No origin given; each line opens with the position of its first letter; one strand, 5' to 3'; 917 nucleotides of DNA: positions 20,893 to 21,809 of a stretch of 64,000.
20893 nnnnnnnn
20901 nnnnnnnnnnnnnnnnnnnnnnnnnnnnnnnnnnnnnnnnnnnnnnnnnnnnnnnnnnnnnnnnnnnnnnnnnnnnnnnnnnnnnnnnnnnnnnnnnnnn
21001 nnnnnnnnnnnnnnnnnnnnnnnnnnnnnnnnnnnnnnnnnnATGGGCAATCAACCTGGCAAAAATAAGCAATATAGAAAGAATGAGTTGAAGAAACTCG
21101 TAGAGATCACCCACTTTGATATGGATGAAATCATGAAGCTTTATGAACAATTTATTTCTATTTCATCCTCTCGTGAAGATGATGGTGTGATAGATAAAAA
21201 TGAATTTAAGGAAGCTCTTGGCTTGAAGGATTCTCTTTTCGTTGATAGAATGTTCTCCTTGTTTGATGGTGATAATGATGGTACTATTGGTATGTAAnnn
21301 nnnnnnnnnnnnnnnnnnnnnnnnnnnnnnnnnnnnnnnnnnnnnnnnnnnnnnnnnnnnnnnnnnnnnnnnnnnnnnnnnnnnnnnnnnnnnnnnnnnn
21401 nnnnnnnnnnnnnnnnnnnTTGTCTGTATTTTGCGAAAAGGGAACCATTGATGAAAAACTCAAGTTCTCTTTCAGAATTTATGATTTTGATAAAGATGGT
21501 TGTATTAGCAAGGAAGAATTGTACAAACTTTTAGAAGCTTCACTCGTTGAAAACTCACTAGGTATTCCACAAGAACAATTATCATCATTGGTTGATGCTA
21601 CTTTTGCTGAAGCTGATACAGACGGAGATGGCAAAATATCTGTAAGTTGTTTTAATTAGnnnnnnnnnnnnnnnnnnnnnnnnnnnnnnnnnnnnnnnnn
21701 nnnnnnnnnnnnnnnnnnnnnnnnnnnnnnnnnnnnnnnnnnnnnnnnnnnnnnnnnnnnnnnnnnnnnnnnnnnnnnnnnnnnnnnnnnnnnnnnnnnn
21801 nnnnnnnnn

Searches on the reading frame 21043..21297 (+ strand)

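Call 37: search_protein_families(library=pfam, proteins=[window:21043-21297:+], max_evalue=0.01)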
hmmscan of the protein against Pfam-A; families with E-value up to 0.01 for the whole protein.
window:21043-21297:+ (84 aa): 5 families
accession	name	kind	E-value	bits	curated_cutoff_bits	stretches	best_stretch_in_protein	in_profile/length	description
PF00036.39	EF-hand_1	-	6.5e-06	25.8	25.4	1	67-82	2-17/29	EF hand domain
PF13405.12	EF-hand_6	-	0.00014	21.7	25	0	69-82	4-17/30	EF-hand domain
PF13833.12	EF-hand_8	-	0.00022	21.3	28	1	47-83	2-43/54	EF-hand domain pair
PF13202.12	EF-hand_5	-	0.0021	17.9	25.9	0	67-82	2-16/25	EF hand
PF13499.12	EF-hand_7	-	0.0088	16.8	30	0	14-58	22-65/67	EF-hand domain pair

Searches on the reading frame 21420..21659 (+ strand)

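Call 37: search_protein_families(library=pfam, proteins=[window:21420-21659:+], max_evalue=0.01)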
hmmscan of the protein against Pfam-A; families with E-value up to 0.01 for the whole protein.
window:21420-21659:+ (79 aa): 6 families
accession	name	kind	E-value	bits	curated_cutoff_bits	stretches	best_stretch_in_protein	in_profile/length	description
PF00036.39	EF-hand_1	-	3.7e-13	48.5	25.4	2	14-39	2-27/29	EF hand domain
PF13499.12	EF-hand_7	-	7e-13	49.2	30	1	12-75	2-59/67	EF-hand domain pair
PF13405.12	EF-hand_6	-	4.7e-12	44.9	25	1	14-39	2-27/30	EF-hand domain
PF13202.12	EF-hand_5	-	5.8e-12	44.9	25.9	2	58-75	2-18/25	EF hand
PF13833.12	EF-hand_8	-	1.9e-08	34.3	28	2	18-39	31-52/54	EF-hand domain pair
PF10591.15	SPARC_Ca_bdg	-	0.003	18.3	22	0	10-75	52-107/113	Secreted protein acidic and rich in cysteine Ca binding region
